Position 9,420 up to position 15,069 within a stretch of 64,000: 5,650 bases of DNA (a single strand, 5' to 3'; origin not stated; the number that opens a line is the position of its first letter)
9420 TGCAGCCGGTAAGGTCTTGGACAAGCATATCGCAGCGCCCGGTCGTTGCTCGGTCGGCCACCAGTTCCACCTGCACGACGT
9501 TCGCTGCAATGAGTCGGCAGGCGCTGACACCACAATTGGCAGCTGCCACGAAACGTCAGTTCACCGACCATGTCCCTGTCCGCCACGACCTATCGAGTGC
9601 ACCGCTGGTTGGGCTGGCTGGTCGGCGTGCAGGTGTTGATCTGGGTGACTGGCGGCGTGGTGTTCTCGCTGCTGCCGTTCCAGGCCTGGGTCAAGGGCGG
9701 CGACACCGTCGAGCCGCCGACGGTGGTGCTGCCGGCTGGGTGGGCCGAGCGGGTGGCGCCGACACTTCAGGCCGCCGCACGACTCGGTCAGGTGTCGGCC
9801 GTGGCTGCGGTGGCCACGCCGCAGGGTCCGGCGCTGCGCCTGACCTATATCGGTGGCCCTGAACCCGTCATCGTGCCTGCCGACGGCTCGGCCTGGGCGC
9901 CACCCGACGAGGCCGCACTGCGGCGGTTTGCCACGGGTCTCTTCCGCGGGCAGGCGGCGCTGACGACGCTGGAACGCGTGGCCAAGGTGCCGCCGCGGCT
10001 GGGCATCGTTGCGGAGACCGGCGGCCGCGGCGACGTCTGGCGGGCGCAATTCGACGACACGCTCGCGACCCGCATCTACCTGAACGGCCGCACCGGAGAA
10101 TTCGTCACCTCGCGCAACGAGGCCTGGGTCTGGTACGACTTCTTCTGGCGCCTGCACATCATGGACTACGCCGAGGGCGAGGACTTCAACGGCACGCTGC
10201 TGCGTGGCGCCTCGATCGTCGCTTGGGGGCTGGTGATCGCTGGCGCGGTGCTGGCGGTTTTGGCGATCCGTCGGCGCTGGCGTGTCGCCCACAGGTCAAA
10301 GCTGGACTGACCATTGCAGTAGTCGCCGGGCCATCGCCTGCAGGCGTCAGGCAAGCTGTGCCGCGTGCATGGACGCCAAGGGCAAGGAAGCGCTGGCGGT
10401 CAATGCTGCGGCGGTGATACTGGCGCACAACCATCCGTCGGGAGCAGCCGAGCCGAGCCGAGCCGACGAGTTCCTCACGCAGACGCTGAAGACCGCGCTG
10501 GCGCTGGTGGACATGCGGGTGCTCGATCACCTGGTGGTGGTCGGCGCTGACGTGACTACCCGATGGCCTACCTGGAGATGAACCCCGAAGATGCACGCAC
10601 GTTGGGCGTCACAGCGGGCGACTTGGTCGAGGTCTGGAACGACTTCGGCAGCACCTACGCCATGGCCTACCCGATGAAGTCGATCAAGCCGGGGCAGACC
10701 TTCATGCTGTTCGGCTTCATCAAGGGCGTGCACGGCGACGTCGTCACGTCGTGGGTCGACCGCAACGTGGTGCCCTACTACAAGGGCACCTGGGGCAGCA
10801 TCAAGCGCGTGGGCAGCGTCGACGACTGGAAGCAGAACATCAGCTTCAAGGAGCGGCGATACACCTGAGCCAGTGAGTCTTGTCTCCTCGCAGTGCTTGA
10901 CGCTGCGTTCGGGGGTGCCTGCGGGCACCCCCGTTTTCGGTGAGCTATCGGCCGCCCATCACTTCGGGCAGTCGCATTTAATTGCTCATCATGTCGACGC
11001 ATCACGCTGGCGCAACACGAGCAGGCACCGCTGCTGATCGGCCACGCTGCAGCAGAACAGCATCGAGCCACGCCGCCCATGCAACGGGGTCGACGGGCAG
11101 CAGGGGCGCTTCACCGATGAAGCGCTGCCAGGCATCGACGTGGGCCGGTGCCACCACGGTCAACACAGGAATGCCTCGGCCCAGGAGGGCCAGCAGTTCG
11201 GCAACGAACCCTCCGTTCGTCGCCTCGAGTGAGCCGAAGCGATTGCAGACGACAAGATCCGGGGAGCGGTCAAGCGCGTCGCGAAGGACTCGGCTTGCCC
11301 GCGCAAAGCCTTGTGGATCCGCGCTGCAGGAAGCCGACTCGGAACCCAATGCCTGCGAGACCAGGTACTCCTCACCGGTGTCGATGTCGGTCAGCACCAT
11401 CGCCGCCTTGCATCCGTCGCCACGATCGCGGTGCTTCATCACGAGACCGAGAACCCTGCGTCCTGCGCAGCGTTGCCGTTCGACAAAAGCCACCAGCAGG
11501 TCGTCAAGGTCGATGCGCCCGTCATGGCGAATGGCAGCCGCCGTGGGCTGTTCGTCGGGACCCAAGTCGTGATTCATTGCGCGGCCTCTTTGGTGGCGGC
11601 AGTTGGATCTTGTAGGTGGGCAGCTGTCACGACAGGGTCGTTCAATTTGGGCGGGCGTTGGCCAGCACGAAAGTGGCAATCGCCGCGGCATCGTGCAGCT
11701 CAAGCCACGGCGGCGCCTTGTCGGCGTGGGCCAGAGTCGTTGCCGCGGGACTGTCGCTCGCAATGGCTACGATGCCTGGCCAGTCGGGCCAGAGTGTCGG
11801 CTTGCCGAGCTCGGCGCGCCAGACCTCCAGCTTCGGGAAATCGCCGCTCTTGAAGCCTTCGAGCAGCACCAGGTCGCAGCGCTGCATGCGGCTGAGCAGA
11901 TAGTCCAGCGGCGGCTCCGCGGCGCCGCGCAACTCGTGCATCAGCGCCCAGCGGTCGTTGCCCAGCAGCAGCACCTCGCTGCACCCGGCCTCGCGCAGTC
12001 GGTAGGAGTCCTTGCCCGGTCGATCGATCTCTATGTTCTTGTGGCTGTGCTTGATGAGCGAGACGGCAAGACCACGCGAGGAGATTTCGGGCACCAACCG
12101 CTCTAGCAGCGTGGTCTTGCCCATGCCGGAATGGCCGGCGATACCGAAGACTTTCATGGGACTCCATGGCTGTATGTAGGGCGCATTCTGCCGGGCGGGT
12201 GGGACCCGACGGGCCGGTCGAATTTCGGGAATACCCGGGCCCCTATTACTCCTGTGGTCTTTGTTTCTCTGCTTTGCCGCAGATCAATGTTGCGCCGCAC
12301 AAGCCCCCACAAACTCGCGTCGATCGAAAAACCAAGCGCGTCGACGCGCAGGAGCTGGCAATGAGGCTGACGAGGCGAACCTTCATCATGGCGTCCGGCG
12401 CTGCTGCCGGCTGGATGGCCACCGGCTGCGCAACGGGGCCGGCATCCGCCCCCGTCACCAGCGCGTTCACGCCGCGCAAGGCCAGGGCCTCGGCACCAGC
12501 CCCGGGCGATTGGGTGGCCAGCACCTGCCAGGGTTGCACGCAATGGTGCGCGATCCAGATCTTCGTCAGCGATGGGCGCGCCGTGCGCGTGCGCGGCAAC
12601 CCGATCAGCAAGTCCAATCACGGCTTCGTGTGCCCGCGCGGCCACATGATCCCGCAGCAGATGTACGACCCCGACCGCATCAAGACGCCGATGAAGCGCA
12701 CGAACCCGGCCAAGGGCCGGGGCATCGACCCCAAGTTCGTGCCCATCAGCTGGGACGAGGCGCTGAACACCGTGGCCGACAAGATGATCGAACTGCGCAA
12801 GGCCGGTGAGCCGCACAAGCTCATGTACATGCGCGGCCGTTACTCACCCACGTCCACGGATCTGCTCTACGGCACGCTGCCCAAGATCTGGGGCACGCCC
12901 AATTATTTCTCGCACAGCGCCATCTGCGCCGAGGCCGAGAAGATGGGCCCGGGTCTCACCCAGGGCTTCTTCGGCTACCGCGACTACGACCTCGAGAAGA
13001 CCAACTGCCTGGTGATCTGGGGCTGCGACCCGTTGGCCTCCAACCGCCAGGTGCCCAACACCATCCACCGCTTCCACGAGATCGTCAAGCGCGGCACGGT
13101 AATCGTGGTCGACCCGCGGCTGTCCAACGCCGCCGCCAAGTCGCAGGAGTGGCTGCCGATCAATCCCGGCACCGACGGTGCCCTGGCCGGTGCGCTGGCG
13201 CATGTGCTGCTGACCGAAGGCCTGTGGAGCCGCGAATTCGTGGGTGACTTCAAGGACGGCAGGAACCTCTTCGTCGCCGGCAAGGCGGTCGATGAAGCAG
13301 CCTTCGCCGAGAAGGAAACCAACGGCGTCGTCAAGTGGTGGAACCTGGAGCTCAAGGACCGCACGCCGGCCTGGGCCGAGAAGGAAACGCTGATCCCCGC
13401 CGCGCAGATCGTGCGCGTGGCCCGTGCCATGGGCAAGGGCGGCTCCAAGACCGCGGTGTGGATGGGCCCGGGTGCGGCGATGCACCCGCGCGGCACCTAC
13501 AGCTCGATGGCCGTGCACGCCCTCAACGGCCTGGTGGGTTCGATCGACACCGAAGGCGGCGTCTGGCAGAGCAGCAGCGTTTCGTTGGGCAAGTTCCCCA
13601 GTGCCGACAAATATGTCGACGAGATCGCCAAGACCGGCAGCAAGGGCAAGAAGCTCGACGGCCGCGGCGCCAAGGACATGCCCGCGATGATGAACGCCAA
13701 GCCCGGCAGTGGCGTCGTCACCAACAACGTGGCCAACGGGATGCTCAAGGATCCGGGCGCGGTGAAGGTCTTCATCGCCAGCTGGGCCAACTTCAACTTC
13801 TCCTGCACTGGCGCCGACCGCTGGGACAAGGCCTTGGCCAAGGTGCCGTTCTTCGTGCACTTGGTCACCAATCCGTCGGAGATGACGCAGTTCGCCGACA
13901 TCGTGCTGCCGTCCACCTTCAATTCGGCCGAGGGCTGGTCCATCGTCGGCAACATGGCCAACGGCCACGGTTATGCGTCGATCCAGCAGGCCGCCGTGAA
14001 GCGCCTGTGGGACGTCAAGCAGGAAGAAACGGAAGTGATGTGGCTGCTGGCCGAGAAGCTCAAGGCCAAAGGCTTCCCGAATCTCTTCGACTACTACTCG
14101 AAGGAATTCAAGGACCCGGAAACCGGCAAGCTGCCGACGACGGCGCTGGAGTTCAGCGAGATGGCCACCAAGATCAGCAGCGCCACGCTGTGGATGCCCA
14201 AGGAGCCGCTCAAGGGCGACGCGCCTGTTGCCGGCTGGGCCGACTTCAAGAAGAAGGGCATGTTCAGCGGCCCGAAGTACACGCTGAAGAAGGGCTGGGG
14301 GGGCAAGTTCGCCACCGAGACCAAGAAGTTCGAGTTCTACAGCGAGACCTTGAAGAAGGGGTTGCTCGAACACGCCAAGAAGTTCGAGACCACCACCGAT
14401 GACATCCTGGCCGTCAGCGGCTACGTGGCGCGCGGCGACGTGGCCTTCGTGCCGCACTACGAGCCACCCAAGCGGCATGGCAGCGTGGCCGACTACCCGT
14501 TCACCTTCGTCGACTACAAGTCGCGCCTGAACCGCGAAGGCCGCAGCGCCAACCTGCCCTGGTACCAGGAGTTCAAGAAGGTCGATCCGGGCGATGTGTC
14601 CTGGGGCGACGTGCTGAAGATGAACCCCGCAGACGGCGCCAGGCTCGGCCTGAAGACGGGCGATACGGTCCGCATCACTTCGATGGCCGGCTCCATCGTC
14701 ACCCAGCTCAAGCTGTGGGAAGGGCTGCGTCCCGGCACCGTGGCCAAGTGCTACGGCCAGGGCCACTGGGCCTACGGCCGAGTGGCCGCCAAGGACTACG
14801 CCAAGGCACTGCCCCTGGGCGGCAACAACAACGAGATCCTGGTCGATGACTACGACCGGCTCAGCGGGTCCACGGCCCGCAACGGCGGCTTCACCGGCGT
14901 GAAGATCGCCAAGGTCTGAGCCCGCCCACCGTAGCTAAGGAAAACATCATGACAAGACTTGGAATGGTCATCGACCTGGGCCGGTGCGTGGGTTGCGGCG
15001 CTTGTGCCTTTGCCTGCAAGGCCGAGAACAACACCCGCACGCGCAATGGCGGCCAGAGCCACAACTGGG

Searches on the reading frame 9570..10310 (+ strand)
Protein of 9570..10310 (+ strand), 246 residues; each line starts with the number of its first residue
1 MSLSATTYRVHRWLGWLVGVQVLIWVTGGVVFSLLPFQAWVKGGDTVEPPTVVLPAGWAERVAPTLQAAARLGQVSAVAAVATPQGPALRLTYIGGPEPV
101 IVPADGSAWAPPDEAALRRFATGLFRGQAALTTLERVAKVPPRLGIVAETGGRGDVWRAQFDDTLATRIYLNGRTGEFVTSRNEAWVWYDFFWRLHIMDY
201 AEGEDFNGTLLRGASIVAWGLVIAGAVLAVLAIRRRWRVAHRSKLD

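Call 67: search_protein_families(library=pfam, proteins=[window:9570-10310:+], max_evalue=0.001)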
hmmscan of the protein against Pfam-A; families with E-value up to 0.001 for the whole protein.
window:9570-10310:+ (246 aa): 1 family
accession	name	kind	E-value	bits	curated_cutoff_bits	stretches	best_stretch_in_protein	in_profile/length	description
PF03929.21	PepSY_TM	-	9.4e-05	22.8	28.8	1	9-241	2-181/295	PepSY-associated TM region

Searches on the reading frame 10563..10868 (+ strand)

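Call 9: search_protein_families(library=pfam, proteins=[window:10563-10868:+], max_evalue=0.01)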
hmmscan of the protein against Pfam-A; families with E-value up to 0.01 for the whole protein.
window:10563-10868:+ (101 aa): 1 family
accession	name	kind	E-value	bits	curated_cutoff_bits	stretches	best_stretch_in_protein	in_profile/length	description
PF01568.27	Molydop_binding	-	9.3e-14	51.8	26.8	1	3-65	31-97/110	Molydopterin dinucleotide binding domain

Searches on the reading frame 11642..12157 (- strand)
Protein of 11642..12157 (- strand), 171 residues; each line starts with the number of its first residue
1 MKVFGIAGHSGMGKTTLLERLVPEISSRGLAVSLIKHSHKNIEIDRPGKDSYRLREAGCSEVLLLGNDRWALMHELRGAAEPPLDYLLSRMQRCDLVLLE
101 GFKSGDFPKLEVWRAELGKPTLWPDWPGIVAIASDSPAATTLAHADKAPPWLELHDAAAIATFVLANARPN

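Call 9: search_protein_families(library=pfam, proteins=[window:11642-12157:-], max_evalue=0.01)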
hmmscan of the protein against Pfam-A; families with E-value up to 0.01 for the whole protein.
window:11642-12157:- (171 aa): 7 families
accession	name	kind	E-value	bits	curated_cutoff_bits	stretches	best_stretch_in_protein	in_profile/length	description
PF03205.20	MobB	-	9.5e-46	155.4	26.6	1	3-135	1-133/133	Molybdopterin guanine dinucleotide synthesis protein B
PF03193.22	RsgA_GTPase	-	0.0013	19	30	1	4-33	109-138/174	RsgA GTPase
PF02492.25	cobW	-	0.0022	18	20.7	1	3-100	2-90/180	CobW/HypB/UreG, nucleotide-binding domain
PF13191.12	AAA_16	-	0.0044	18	32.6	1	6-37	29-60/167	AAA ATPase domain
PF05729.18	NACHT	-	0.0069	16.7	26.7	1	6-30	5-29/167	NACHT domain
PF03308.22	MeaB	-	0.0069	15.9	23.1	1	2-35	34-67/273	Methylmalonyl Co-A mutase-associated GTPase MeaB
PF00005.33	ABC_tran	-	0.0078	17.2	25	0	3-27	13-37/137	ABC transporter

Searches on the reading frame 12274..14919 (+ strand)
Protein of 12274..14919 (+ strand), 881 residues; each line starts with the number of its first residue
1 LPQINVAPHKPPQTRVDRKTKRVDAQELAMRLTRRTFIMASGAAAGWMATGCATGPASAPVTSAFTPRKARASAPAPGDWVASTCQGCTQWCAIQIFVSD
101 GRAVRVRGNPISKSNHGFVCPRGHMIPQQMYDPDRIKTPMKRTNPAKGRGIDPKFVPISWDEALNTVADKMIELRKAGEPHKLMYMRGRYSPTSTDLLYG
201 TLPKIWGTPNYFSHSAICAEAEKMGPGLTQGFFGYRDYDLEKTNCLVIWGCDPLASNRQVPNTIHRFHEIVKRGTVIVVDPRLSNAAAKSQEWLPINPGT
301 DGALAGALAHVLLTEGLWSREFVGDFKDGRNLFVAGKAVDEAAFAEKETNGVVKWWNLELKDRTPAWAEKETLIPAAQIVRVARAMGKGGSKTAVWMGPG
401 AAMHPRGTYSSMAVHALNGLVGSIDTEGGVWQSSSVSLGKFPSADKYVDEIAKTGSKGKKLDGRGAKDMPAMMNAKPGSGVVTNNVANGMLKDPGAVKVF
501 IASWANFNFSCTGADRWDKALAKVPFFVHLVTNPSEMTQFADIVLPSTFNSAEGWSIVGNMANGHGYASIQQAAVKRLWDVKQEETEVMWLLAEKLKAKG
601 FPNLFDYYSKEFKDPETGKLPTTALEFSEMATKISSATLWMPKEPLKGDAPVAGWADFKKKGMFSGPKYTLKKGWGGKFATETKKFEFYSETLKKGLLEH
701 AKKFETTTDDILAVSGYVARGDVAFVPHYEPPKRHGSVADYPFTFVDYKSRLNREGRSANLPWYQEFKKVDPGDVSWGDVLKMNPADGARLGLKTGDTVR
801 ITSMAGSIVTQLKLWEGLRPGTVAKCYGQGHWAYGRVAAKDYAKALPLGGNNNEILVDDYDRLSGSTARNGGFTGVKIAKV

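Call 9: search_protein_families(library=pfam, proteins=[window:12274-14919:+], max_evalue=0.01)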
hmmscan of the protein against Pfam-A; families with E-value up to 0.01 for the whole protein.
window:12274-14919:+ (881 aa): 3 families
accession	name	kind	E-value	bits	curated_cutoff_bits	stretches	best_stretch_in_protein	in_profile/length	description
PF00384.28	Molybdopterin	-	3e-29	102.6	24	1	135-548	1-311/353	Molybdopterin oxidoreductase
PF04879.21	Molybdop_Fe4S4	-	1e-12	48.2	22.7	1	80-132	3-55/55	Molybdopterin oxidoreductase Fe4S4 domain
PF01568.27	Molydop_binding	-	3.2e-12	46.9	26.8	1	779-868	30-105/110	Molydopterin dinucleotide binding domain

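Call 11: search_protein_families(library=ncbifam, proteins=[window:12274-14919:+], max_evalue=0.01)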
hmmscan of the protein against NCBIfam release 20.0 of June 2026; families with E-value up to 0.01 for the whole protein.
window:12274-14919:+ (881 aa): 27 families (the best 25 are shown)
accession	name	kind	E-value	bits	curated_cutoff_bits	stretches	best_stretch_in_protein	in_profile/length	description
NF041714.1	arsenate_red_ArrA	equivalog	0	1014.8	1600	1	32-881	3-848/848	arsenate respiratory reductase molybdopterin-containing subunit ArrA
NF012032.0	PRK15488.1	equivalog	5.5e-70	236.3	694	2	30-598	1-529/759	thiosulfate reductase PhsA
TIGR02166.1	dmsA_ynfE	subfamily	9.4e-57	192.6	777.7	2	32-430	1-397/794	DMSO/selenate family reductase complex A subunit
NF041783.2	mnquin_red_QrcB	equivalog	8.3e-42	143.2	440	3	80-335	52-298/695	menaquinone reductase molybdopterin-binding-like subunit QrcB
TIGR01591.1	Fdh-alpha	equivalog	1.5e-40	139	666.25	1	84-599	2-481/672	formate dehydrogenase subunit alpha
NF041884.1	selenate_YnfF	exception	1.5e-38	132.2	1650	1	33-430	2-397/798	selenate/tellurate reductase subunit YnfF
NF041885.1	selenate_YnfE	exception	1.4e-36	125.7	1675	1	32-430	3-404/805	selenate/tellurate reductase subunit YnfE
NF011566.1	PRK14990.1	exception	5.6e-34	117.2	1600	1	20-430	3-417/814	dimethylsulfoxide reductase subunit A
TIGR03479.1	DMSO_red_II_alp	subfamily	2e-33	115.5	984.75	3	82-325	60-305/913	molybdopterin-dependent oxidoreductase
TIGR00509.1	bisC_fam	subfamily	5e-27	94.5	1017.55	3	240-564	165-481/772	molybdopterin guanine dinucleotide-containing S/N-oxide reductase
NF047855.1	AssmNtatRedNasC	equivalog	2.2e-22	79.2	1100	1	82-329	22-265/708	assimilatory nitrate reductase catalytic subunit NasC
NF011567.1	PRK14991.1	equivalog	3.9e-20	71.2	1750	2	740-836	877-964/1022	tetrathionate reductase subunit TtrA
NF010055.0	PRK13532.1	equivalog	1.3e-19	70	904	1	30-190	1-152/830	nitrate reductase catalytic subunit NapA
NF011682.0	PRK15102.1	equivalog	3.4e-19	68.4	909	2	240-581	214-554/829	trimethylamine-N-oxide reductase TorA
NF041513.1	formate_DH_Act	exception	8e-19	67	1400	2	234-331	202-299/1067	formate dehydrogenase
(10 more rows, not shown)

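Call 70: search_solved_structures(query=window:12361-14919:+, max_evalue=1e-20, show_alignments=1)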
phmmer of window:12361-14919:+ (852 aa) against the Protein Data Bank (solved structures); distinct sequences matched with E-value up to 1e-20: 5.
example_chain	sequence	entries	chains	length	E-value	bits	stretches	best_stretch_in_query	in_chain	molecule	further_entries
6cz7_A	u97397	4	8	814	4.7e-269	898.2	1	47-849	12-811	ArrA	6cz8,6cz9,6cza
2vpw_A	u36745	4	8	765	5.4e-47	163.5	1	51-553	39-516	THIOSULFATE REDUCTASE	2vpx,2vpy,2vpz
9vap_A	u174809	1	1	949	5.8e-27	97.2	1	3-293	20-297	Formate dehydrogenase molybdopterin-binding subunit FdhA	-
7bkb_D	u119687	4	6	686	1.7e-23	85.8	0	51-301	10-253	Formate dehydrogenase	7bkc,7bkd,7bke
2jim_A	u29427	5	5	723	3e-21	78.3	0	48-401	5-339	PERIPLASMIC NITRATE REDUCTASE | PROTEIN (PERIPLASMIC NITRATE REDUCTASE)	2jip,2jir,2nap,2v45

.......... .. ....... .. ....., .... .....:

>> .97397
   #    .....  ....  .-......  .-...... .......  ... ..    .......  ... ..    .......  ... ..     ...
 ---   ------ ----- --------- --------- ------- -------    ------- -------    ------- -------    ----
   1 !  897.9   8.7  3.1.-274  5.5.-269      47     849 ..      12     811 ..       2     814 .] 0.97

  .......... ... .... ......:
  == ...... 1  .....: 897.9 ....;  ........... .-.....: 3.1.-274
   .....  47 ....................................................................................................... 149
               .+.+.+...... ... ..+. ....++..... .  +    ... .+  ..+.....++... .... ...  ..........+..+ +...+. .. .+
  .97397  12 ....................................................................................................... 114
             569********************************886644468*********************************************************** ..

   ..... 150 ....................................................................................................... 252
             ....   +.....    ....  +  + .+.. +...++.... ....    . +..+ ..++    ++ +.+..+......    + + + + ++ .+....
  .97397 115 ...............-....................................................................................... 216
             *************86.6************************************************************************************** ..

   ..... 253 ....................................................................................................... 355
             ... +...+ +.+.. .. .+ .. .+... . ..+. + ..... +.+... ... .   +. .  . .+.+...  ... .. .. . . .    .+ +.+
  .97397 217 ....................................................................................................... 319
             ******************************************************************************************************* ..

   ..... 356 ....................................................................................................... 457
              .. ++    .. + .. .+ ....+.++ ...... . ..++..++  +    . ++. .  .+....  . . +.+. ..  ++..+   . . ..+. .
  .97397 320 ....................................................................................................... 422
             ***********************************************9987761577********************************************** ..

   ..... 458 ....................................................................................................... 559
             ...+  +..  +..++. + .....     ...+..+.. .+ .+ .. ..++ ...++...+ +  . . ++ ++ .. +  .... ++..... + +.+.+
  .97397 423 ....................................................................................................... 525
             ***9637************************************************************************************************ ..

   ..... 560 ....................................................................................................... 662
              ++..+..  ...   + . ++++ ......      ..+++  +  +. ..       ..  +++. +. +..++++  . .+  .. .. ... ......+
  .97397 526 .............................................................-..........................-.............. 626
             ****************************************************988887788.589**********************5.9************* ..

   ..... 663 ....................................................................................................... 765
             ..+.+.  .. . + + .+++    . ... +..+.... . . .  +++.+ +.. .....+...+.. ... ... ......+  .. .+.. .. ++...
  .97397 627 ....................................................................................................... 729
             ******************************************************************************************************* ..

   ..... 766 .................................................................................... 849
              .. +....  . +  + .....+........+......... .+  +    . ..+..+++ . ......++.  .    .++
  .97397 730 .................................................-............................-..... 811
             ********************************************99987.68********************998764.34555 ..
